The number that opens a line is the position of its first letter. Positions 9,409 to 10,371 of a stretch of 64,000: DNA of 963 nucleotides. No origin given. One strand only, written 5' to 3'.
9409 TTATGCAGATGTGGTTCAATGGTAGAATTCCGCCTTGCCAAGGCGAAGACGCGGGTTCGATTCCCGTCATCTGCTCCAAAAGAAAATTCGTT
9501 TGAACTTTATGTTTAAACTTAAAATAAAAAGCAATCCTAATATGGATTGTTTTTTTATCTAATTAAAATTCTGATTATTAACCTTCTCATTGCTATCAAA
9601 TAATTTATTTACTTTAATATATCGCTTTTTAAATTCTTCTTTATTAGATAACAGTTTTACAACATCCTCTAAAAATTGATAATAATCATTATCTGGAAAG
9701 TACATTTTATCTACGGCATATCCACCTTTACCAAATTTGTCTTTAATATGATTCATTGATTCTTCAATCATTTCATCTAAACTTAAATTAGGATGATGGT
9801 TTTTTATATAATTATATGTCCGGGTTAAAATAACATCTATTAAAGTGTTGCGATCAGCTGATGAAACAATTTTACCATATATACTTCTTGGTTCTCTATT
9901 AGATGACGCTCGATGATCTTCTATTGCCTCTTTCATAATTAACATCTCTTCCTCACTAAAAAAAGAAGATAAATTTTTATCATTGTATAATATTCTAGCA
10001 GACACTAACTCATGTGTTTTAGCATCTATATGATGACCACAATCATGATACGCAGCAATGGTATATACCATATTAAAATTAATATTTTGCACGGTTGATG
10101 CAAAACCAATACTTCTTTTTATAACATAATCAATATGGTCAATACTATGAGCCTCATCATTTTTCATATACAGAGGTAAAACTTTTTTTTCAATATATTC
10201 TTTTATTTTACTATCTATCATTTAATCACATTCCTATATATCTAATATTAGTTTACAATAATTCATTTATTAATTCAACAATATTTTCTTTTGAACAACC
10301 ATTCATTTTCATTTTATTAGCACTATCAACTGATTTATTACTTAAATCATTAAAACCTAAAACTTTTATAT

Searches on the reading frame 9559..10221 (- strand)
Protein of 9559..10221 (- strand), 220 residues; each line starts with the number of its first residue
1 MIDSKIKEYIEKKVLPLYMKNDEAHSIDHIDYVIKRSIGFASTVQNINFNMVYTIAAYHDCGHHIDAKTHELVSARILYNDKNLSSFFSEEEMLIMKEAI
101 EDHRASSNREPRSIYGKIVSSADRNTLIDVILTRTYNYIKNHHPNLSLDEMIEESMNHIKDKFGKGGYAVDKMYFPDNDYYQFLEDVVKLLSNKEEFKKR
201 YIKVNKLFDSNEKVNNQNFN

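Call 3: search_protein_families(library=pfam, proteins=[window:9559-10221:-], max_evalue=0.01)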
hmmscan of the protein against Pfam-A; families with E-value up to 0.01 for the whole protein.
window:9559-10221:- (220 aa): 1 family
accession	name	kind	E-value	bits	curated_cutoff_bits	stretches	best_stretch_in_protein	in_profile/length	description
PF01966.28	HD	-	3.3e-05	24.6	22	1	47-124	22-112/116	HD domain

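Call 4: search_protein_families(library=ncbifam, proteins=[window:9559-10221:-], max_evalue=0.01)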
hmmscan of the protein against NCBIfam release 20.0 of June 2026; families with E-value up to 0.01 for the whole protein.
window:9559-10221:- (220 aa): 1 family
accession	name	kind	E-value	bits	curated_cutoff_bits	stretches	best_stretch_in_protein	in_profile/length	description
NF007515.0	PRK10119.1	equivalog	0.0009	18.8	286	1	9-128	9-132/231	phosphohydrolase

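Call 36: search_protein_families(library=padloc, proteins=[window:9559-10221:-], max_evalue=0.001)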
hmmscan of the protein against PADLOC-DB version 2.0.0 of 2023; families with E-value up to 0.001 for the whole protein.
window:9559-10221:- (220 aa): 0 families
